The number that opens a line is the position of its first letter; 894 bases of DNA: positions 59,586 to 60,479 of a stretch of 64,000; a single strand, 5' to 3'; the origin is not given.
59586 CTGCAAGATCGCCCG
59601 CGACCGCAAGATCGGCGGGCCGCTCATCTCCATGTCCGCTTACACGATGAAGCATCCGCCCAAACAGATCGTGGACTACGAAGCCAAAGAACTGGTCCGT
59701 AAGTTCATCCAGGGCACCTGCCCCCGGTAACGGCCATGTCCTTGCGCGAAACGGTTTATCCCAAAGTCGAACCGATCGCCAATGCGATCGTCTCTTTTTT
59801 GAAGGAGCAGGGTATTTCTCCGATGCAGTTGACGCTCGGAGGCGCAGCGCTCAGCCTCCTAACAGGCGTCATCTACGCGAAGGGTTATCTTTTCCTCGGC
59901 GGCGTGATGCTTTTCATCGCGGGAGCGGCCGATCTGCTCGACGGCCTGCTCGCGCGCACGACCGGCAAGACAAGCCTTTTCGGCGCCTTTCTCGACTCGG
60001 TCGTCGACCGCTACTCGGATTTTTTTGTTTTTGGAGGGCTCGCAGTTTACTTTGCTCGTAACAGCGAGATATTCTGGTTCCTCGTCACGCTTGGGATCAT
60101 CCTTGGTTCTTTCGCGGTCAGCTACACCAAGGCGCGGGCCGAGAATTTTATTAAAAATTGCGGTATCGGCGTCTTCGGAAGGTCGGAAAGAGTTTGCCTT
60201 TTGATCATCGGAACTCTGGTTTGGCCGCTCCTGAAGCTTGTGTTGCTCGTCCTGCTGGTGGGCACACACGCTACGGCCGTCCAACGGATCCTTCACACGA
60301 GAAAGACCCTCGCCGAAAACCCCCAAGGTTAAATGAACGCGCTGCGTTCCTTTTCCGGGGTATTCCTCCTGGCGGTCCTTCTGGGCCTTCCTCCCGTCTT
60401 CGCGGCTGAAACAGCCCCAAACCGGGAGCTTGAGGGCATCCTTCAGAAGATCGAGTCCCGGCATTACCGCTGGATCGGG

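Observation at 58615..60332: Bacterial inositol-lipid cassette: myo-inositol-3-phosphate synthase plus a CDP-alcohol phosphatidyltransferase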

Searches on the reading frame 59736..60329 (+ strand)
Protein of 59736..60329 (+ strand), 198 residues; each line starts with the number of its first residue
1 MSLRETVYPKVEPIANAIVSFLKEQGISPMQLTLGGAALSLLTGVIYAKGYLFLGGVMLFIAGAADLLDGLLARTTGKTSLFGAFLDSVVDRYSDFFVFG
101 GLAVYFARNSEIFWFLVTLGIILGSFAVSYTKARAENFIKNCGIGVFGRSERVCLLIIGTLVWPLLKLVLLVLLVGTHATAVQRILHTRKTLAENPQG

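Call 3: search_protein_families(library=pfam, proteins=[window:59736-60329:+], max_evalue=0.01)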
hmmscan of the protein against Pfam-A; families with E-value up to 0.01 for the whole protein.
window:59736-60329:+ (198 aa): 1 family
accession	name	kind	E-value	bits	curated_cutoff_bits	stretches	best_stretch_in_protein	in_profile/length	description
PF01066.26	CDP-OH_P_transf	-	4.8e-14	53.5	22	1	29-173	4-145/152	CDP-alcohol phosphatidyltransferase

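Call 4: search_protein_families(library=ncbifam, proteins=[window:59736-60329:+], max_evalue=0.01)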
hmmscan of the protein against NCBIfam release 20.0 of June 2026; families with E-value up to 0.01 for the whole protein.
window:59736-60329:+ (198 aa): 11 families
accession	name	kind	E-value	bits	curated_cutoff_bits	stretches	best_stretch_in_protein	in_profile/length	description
NF040950.1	archin_ph_syn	equivalog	1.4e-41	142.5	180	1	9-192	6-191/191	archaetidylinositol phosphate synthase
NF045883.1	PIPSynth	equivalog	2e-33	115.8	170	1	4-190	4-194/197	phosphatidylinositol phosphate synthase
NF052561.1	PIPSynBT1523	equivalog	2.7e-23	82.9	350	1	13-163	11-171/232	hypothetical protein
NF041135.1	IPPtranDIPPsyn_Thcocales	equivalog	1.6e-17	63.7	580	1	24-185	247-413/419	bifunctional L-myo-inositol-1-phosphate cytidylyltransferase/CDP-L-myo-inositol myo-inositolphosphotransferase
TIGR00560.1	pgsA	equivalog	1.1e-08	35.8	109.1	1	44-166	25-145/183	CDP-diacylglycerol--glycerol-3-phosphate 3-phosphatidyltransferase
TIGR00473.1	pssA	equivalog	5.5e-06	26.6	107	1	42-123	9-91/153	CDP-diacylglycerol--serine O-phosphatidyltransferase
NF053678.1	ClpnSynClsA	equivalog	1.1e-05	25.8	240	1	57-119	35-94/180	cardiolipin synthase ClsA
NF038086.1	anchor_synt_A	exception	3e-05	23.9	200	1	32-101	13-79/222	protein sorting system archaetidylserine synthase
NF008090.0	PRK10832.1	equivalog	3.8e-05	23.9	304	1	54-92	34-72/182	CDP-diacylglycerol--glycerol-3-phosphate 3-phosphatidyltransferase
NF038087.1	arch_ser_synth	exception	0.0081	15.8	240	0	36-121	14-103/216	archaetidylserine synthase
TIGR04217.1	archae_ser_T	exception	0.0097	15.7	200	0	32-109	13-88/221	archaetidylserine synthase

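Call 11: find_homologous_proteins(query=window:59736-60329:+, max_evalue=0.00001)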
Query window:59736-60329:+ (198 aa): 1092 proteins with E <= 0.00001 among 3224 candidates; the best 120 are listed.
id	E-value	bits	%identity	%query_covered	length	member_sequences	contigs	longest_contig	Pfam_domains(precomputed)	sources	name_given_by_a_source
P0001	2.7e-121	421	100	100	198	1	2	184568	PF01066.27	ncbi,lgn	-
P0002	8.6e-105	367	87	99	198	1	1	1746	PF01066.27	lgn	-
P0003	1.4e-104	366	85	100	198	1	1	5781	PF01066.27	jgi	jgi:phosphatidylglycerophosphate synthase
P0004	1.5e-104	366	87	99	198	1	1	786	PF01066.27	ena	-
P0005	5.9e-104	364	86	98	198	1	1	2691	PF01066.27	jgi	jgi:archaetidylinositol phosphate synthase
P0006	2.3e-103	362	85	99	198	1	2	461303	PF01066.27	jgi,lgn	jgi:phosphatidylglycerophosphate synthase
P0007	4.9e-103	361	84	99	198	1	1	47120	PF01066.27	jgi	-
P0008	1.0e-102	360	85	100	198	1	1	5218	PF01066.27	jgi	jgi:CDP-diacylglycerol--glycerol-3-phosphate 3-phosphatidyltransferase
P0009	1.1e-102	360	86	100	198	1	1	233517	PF01066.27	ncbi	ncbi:MAG: CDP-alcohol phosphatidyltransferase family protein [Candidatus Omnitrophota bacterium]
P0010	2.3e-102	359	85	99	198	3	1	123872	PF01066.27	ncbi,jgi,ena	ncbi:MAG: CDP-alcohol phosphatidyltransferase family protein [Candidatus Omnitrophota bacterium]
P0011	1.3e-101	357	84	99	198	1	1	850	PF01066.27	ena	-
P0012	2.2e-101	356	85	99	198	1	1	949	PF01066.27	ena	-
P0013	3.5e-101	355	86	99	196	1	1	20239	PF01066.27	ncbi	-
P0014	3.7e-101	355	84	99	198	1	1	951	PF01066.27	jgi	jgi:CDP-diacylglycerol--glycerol-3-phosphate 3-phosphatidyltransferase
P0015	4.9e-101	355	84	100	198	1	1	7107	PF01066.27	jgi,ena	-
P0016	9.9e-101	354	85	99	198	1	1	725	PF01066.27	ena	-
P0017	1.0e-100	354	83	99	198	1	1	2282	PF01066.27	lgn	-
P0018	1.3e-100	353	84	99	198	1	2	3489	PF01066.27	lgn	-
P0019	1.9e-100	353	84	99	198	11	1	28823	PF01066.27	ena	-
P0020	2.1e-100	353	87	98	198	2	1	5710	PF01066.27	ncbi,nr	ncbi:MAG: CDP-alcohol phosphatidyltransferase family protein [Candidatus Omnitrophica bacterium]|nr:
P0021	2.4e-100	352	84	99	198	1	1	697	PF01066.27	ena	-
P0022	4.6e-100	351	83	99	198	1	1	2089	PF01066.27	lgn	-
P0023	5.1e-100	351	82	100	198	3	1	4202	PF01066.27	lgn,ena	-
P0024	5.4e-100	351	83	99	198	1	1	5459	PF01066.27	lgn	-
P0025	8.2e-100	351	83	99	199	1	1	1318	PF01066.27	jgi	jgi:phosphatidylglycerophosphate synthase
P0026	1.1e-99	350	84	98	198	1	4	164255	PF01066.27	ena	-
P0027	1.2e-99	350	82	100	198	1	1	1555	PF01066.27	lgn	-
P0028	1.5e-99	350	83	99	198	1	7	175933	PF01066.27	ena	-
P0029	2.0e-99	349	84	99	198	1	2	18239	PF01066.27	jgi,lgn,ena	-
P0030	2.0e-99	349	83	99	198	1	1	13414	PF01066.27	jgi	-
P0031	2.3e-99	349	83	99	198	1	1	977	PF01066.27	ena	-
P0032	2.6e-99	349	82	99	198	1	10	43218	PF01066.27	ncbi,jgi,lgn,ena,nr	ncbi:MAG: hypothetical protein A2351_00495 [Omnitrophica bacterium RIFOXYB12_FULL_50_7]|nr:MAG: hypo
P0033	5.1e-99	348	83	99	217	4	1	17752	PF01066.27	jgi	-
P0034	5.9e-99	348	82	99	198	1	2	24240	PF01066.27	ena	-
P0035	7.0e-99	348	82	99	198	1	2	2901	PF01066.27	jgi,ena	jgi:CDP-diacylglycerol--glycerol-3-phosphate 3-phosphatidyltransferase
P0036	9.3e-99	347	82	99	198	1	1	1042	PF01066.27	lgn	-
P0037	1.4e-98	347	83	99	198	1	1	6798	PF01066.27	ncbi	-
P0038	2.0e-98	346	82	99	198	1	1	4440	PF01066.27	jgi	jgi:phosphatidylglycerophosphate synthase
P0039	3.0e-98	346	83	100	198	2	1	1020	PF01066.27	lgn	-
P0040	3.3e-98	345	83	100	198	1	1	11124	PF01066.27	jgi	-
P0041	3.7e-98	345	82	99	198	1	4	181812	PF01066.27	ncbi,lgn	-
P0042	5.8e-98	345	81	99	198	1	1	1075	PF01066.27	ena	-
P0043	7.2e-98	344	79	100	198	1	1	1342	PF01066.27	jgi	jgi:phosphatidylglycerophosphate synthase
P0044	8.5e-98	344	81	99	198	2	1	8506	PF01066.27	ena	-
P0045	8.9e-98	344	82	99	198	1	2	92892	PF01066.27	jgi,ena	-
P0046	1.1e-97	344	82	99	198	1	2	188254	PF01066.27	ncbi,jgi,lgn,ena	-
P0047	1.1e-97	344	81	99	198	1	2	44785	PF01066.27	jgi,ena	-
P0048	1.2e-97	343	82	99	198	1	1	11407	PF01066.27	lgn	-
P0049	2.0e-97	343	81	99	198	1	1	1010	PF01066.27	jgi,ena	-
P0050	2.4e-97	343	83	98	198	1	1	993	PF01066.27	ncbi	-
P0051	2.5e-97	342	82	99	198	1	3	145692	PF01066.27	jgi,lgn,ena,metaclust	metaclust:\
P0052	2.9e-97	342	80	99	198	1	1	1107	PF01066.27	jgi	jgi:phosphatidylglycerophosphate synthase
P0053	6.0e-97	341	82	100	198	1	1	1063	PF01066.27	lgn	-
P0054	7.4e-97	341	80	99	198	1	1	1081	PF01066.27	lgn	-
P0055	7.7e-97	341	80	99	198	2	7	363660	PF01066.27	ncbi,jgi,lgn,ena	jgi:CDP-diacylglycerol--glycerol-3-phosphate 3-phosphatidyltransferase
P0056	8.1e-97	341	82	99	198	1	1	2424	PF01066.27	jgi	jgi:phosphatidylglycerophosphate synthase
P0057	1.3e-96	340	80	99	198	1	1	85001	PF01066.27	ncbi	ncbi:MAG: CDP-alcohol phosphatidyltransferase family protein [Candidatus Omnitrophota bacterium]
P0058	1.5e-96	340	81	100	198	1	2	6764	PF01066.27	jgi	jgi:CDP-diacylglycerol--glycerol-3-phosphate 3-phosphatidyltransferase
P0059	1.8e-96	340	80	99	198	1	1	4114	PF01066.27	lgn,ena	-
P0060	3.4e-96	339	82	99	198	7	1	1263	PF01066.27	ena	-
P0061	3.5e-96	339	80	100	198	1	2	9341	PF01066.27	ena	-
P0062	4.1e-96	339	80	99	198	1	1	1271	PF01066.27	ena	-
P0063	5.5e-96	338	81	99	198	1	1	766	PF01066.27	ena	-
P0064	6.8e-96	338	80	99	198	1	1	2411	PF01066.27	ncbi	-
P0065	7.8e-96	338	82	99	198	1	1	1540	PF01066.27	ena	-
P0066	1.3e-95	337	80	99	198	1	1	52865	PF01066.27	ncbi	ncbi:MAG: CDP-alcohol phosphatidyltransferase family protein [Candidatus Omnitrophota bacterium]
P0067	1.6e-95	337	79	100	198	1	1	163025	PF01066.27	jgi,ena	-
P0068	1.7e-95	337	80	99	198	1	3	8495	PF01066.27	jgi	jgi:CDP-diacylglycerol--glycerol-3-phosphate 3-phosphatidyltransferase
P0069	1.9e-95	336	82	98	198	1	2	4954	PF01066.27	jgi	jgi:CDP-diacylglycerol---glycerol-3-phosphate 3-phosphatidyltransferase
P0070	2.5e-95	336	81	99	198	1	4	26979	PF01066.27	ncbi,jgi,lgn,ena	ncbi:MAG: CDP-alcohol phosphatidyltransferase family protein [Candidatus Omnitrophota bacterium]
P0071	3.0e-95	336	80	99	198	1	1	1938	PF01066.27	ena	-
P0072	3.7e-95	335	80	99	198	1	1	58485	PF01066.27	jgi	jgi:CDP-diacylglycerol--glycerol-3-phosphate 3-phosphatidyltransferase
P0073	4.1e-95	335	80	99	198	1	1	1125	PF01066.27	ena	-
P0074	1.1e-94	334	79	99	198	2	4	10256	PF01066.27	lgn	-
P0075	1.8e-94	333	80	99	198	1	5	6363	PF01066.27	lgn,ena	-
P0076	2.0e-94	333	79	99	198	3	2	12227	PF01066.27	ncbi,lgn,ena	-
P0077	2.8e-94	333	82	97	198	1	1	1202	PF01066.27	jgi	jgi:phosphatidylglycerophosphate synthase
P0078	3.7e-94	332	80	99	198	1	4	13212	PF01066.27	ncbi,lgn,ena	-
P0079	1.8e-93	330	80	99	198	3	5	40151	PF01066.27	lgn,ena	-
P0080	1.2e-92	327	77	99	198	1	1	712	PF01066.27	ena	-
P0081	1.2e-92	327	78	99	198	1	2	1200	PF01066.27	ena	-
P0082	1.7e-92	327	78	99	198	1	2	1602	PF01066.27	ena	-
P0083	1.7e-92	327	77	99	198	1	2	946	PF01066.27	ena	-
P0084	4.3e-92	325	79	99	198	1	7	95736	PF01066.27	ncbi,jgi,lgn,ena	-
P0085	5.4e-92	325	77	99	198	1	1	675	PF01066.27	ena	-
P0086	8.5e-92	324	77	99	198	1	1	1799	PF01066.27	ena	-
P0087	9.6e-92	324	78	100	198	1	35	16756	PF01066.27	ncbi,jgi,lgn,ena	-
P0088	1.0e-91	324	76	99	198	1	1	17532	PF01066.27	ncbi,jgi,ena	ncbi:MAG: CDP-alcohol phosphatidyltransferase family protein [Candidatus Omnitrophota bacterium]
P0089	2.5e-91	323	77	99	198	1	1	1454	PF01066.27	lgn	-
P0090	2.5e-91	323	77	99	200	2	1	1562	PF01066.27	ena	-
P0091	2.7e-91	323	76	99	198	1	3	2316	PF01066.27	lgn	-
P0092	5.2e-91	322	89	85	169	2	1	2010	PF01066.27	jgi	jgi:CDP-diacylglycerol--glycerol-3-phosphate 3-phosphatidyltransferase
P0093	6.5e-91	322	75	99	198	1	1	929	PF01066.27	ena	-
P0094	7.9e-91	321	77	99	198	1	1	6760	PF01066.27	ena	-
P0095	6.6e-90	318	77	99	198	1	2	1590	PF01066.27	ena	-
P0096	1.4e-89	317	74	99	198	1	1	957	PF01066.27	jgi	jgi:CDP-diacylglycerol--glycerol-3-phosphate 3-phosphatidyltransferase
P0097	1.6e-89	317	76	99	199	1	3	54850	PF01066.27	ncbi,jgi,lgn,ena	ncbi:MAG: CDP-alcohol phosphatidyltransferase family protein [Candidatus Omnitrophota bacterium]|jgi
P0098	2.1e-87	310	72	99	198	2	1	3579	PF01066.27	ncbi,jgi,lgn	jgi:CDP-diacylglycerol--glycerol-3-phosphate 3-phosphatidyltransferase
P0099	2.2e-87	310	75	99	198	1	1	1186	PF01066.27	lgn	-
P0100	2.4e-87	310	74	99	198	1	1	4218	PF01066.27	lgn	-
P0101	8.6e-87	308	72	100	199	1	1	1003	PF01066.27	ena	-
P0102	1.0e-86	308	74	99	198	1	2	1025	PF01066.27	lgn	-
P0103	1.6e-86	307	86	85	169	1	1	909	PF01066.27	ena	-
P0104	1.7e-86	307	70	98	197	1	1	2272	PF01066.27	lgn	-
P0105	3.1e-86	306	72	98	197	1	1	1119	PF01066.27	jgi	jgi:CDP-diacylglycerol---glycerol-3-phosphate 3-phosphatidyltransferase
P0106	6.0e-86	305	71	98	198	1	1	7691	PF01066.27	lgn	-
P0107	2.1e-85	304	71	98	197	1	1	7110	PF01066.27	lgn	-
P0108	6.0e-85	302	70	98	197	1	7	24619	PF01066.27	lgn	-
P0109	6.2e-85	302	72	98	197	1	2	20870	PF01066.27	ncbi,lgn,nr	ncbi:MAG: CDP-alcohol phosphatidyltransferase family protein [Candidatus Omnitrophica bacterium]|nr:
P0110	1.3e-83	298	71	98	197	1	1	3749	PF01066.27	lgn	-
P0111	1.7e-83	297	70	97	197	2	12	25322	PF01066.27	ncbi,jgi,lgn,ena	-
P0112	2.3e-83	297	69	98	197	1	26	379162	PF01066.27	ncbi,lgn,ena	-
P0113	3.1e-83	297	70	98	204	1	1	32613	PF01066.27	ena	-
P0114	6.0e-83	296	70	97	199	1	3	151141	PF01066.27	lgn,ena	-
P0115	7.8e-83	295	69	97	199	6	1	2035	PF01066.27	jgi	jgi:CDP-diacylglycerol---glycerol-3-phosphate 3-phosphatidyltransferase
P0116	8.7e-83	295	70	97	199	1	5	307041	PF01066.27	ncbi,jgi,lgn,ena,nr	ncbi:MAG: CDP-diacylglycerol--inositol 3-phosphatidyltransferase [Candidatus Omnitrophica bacterium 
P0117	2.7e-82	293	72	96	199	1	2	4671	PF01066.27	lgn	-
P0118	4.4e-82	293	82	85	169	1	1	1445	PF01066.27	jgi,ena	-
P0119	5.6e-82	292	68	98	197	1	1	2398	PF01066.27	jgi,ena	-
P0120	6.4e-82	292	70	97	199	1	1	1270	PF01066.27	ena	-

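Call 12: find_related_loci(query=window:59736-60329:+, collection=genome_contigs, flank=6000)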
Query window:59736-60329:+ (198 aa) in genome_contigs; peptide patterns used: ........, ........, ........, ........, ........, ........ (x = any residue, [..] = any of these).
181 stretches matched a pattern; 43 encode a relative of the query (tblastn E <= 1e-3); 42 distinct loci.
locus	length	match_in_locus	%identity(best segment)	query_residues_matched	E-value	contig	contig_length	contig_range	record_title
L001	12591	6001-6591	82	1-197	1e-105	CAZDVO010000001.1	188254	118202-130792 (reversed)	MAG TPA_asm: uncultured bacterium isolate binchicken_co117_427 genome assembly, contig: NODE_79_length_188254_cov_9.9923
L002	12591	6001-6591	85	1-197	3e-103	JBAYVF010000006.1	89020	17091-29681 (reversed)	MAG: Candidatus Omnitrophota bacterium isolate SO_2016_LW3_53 scaffold00382_LW162_2016, whole genome shotgun sequence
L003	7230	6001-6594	84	1-197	1e-100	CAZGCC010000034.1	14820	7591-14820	MAG TPA_asm: uncultured bacterium isolate binchicken_co113_1 genome assembly, contig: NODE_4685_length_14820_cov_5.08168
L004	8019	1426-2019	78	1-198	5e-100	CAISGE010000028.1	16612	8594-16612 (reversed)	MAG: Candidatus Omnitrophica bacterium isolate AM-lipid-02-D9_bin-1187 genome assembly, contig: bin-1187:28/80, whole ge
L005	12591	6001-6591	82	1-197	3e-100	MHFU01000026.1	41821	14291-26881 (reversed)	MAG: Omnitrophica bacterium RIFOXYB12_FULL_50_7 rifoxyb3_full_scaffold_142, whole genome shotgun sequence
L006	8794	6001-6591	85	1-197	5e-100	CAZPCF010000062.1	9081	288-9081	MAG TPA_asm: uncultured bacterium isolate SRP178699_co1_136 genome assembly, contig: NODE_10725_length_9081_cov_4.754598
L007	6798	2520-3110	83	1-197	1e-99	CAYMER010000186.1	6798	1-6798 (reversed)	MAG TPA_asm: uncultured bacterium isolate binchicken_co18_506 genome assembly, contig: k141_3305915, whole genome shotgu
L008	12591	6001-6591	80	1-197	1e-98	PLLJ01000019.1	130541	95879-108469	MAG: Candidatus Omnitrophota bacterium isolate fen_1321 73.20120800_E3X.43_contig_311, whole genome shotgun sequence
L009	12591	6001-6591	80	1-197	2e-97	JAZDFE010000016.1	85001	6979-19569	MAG: Candidatus Omnitrophota bacterium isolate MEGAHIT-group-0.189 k141_7625681, whole genome shotgun sequence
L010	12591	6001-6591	80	1-197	1e-96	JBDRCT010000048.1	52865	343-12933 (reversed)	MAG: Candidatus Omnitrophota bacterium isolate MEGAHIT-group-1.200 k141_12297172, whole genome shotgun sequence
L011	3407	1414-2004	81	1-197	3e-97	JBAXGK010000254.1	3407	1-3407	MAG: Candidatus Omnitrophota bacterium isolate ELA295 MAG295_254, whole genome shotgun sequence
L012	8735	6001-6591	76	1-197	2e-92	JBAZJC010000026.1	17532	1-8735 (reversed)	MAG: Candidatus Omnitrophota bacterium isolate SO_2017_LW4_11 scaffold_6356_c1_LW137-91_2017, whole genome shotgun seque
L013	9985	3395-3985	79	1-197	4e-92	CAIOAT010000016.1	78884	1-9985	MAG: Candidatus Omnitrophica bacterium isolate AM-2014-D6_bin-627 genome assembly, contig: bin-627:16/50, whole genome s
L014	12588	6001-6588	76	1-196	4e-89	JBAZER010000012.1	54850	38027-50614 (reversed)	MAG: Candidatus Omnitrophota bacterium isolate SO_2017_LW3_130 NODE_1206_length_54850_cov_2.238090_LW162_2017, whole gen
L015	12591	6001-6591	70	1-197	8e-87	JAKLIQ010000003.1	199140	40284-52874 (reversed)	MAG: Candidatus Omnitrophota bacterium isolate RA.bin90 RA.bin90_3, whole genome shotgun sequence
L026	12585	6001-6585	52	3-197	1e-64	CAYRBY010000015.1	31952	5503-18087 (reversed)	MAG TPA_asm: uncultured bacterium isolate SRP278252_co1_689 genome assembly, contig: NODE_2181_length_31952_cov_9.610653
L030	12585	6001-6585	51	1-195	1e-60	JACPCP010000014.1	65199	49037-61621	MAG: Candidatus Omnitrophota bacterium isolate NC_groundwater_286_Ag_S-0.65um_55_12 S6_GD2017_2_S65_scaffold_266, whole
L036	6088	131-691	41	3-190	1e-39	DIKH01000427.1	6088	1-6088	MAG TPA_asm: Desulfobacteraceae bacterium UBA5623 UBA5623_contig_348977, whole genome shotgun sequence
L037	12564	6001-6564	55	3-190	1e-63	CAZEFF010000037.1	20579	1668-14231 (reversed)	MAG TPA_asm: uncultured bacterium isolate SRP342105_co1_304 genome assembly, contig: NODE_3441_length_20579_cov_8.187975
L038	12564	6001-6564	38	10-198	1e-33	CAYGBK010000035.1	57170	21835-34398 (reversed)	MAG TPA_asm: uncultured Thermodesulfobacteriota bacterium isolate ERP108616_co1_309 genome assembly, contig: k119_514284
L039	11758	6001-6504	44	29-197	3e-31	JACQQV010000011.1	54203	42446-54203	MAG: Candidatus Omnitrophota bacterium isolate NC_groundwater_1342_Ag_S-0.2um_51_121 S_p2_S4_coassembly_k141_409565, who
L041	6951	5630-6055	35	27-170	4e-23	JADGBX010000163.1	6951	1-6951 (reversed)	MAG: Magnetococcales bacterium isolate nwalbin5 nwal_bin5_NODE_163_length_6951_cov_4.109834, whole genome shotgun sequen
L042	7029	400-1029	30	4-192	1e-17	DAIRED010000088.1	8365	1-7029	MAG TPA_asm: Thermoplasmatota archaeon isolate CTOTU11644 NODE_4773_length_8365_cov_4.906859, whole genome shotgun seque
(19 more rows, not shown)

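Call 15: search_solved_structures(query=window:59736-60329:+, max_evalue=1, show_alignments=3)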
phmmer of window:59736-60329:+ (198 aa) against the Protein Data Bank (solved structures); distinct sequences matched with E-value up to 1: 10.
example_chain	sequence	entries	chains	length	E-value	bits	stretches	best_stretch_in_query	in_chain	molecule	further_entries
5d91_A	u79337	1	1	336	1.6e-19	74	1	18-190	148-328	AF2299 protein,Phosphatidylinositol synthase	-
5d92_D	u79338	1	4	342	2e-19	73.7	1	18-190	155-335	AF2299 protein,Phosphatidylinositol synthase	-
6h53_A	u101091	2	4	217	2.5e-14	57.1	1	17-188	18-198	CDP-diacylglycerol--inositol 3-phosphatidyltransferase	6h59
6h5a_A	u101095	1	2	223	2.7e-14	56.9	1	17-188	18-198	CDP-diacylglycerol--inositol 3-phosphatidyltransferase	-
6wm5_A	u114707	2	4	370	3.3e-14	56.7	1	22-188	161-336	AfCTD-Phosphatidylinositol-phosphate synthase (PIPS) fusion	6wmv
4o6m_A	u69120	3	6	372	2.6e-10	43.9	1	18-187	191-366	AF2299, a CDP-alcohol phosphotransferase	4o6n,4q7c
4mnd_A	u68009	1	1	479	4.7e-06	30.1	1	27-155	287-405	CTP L-myo-inositol-1-phosphate cytidylyltransferase/CDP-L-myo-inositol myo-inositolphospho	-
8gyw_B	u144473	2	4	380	0.24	14.7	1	58-120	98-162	Choline/ethanolaminephosphotransferase 1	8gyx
7b1k_A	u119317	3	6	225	0.56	13.5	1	40-109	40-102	CDP-diacylglycerol--serine O-phosphatidyltransferase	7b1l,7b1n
7pow_A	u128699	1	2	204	0.65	13.3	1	40-109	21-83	CDP-diacylglycerol--serine O-phosphatidyltransferase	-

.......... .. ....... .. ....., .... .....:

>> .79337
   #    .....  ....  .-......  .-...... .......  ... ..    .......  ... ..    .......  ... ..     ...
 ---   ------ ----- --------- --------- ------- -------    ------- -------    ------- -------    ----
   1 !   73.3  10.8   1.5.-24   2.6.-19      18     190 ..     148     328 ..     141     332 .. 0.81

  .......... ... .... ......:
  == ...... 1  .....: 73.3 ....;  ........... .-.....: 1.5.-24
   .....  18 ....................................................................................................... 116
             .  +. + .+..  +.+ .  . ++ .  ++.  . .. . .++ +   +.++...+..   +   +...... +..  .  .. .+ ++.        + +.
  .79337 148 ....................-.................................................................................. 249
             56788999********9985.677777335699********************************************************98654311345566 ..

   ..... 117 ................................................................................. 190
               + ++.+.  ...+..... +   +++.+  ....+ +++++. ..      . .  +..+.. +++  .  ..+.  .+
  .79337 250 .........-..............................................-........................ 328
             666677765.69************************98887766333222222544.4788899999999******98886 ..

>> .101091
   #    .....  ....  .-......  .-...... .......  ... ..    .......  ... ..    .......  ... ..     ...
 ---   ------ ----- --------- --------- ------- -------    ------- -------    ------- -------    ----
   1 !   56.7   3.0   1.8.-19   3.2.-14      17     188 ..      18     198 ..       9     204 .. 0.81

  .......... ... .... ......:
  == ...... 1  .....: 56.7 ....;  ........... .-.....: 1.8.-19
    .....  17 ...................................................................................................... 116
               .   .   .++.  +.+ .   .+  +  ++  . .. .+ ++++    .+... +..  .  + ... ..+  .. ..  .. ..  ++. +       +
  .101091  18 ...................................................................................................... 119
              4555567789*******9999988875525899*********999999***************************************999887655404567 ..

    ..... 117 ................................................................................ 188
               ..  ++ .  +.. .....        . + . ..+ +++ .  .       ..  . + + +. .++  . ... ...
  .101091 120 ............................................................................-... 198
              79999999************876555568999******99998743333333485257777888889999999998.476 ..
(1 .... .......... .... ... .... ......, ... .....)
